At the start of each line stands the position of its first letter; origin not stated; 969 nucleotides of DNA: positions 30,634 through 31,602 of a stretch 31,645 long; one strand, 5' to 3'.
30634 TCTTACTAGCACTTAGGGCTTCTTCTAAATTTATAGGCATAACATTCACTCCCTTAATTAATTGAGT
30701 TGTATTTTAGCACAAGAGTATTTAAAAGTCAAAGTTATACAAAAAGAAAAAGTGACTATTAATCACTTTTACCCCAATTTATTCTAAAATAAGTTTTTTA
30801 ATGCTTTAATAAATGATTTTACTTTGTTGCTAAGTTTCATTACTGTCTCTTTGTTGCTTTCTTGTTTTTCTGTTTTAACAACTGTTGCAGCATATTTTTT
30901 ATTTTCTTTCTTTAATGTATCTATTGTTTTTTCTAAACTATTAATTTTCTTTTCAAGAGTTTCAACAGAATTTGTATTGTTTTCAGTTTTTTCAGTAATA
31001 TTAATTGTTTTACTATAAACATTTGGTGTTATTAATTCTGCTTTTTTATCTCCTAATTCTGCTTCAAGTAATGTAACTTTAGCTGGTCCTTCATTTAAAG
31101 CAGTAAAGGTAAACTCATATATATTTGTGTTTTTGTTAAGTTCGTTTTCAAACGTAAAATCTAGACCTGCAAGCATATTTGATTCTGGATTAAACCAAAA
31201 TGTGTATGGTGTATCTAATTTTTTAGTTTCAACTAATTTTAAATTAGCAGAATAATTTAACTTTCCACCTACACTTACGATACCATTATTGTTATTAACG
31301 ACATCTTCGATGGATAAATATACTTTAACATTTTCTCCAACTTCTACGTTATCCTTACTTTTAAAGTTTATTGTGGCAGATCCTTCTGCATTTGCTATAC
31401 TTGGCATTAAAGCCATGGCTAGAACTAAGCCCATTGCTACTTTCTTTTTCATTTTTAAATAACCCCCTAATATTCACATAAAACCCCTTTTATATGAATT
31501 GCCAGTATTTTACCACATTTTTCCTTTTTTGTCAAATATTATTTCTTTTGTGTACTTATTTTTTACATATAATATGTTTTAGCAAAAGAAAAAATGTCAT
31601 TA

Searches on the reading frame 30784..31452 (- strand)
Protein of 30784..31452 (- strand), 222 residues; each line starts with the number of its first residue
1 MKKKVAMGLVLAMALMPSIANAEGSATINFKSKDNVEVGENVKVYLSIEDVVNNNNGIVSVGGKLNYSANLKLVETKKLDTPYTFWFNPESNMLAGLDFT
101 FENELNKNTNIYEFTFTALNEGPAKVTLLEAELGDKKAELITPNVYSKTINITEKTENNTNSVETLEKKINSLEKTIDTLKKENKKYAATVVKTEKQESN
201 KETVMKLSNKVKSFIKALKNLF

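Call 43: search_protein_families(library=pfam, proteins=[window:30784-31452:-], max_evalue=0.001)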
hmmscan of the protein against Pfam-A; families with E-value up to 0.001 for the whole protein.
window:30784-31452:- (222 aa): 1 family
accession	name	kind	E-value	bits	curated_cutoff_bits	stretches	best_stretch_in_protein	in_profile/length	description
PF25764.1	KIF21A_4th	-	0.00098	19.3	33.1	0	129-213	66-146/183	KIF21A-like domain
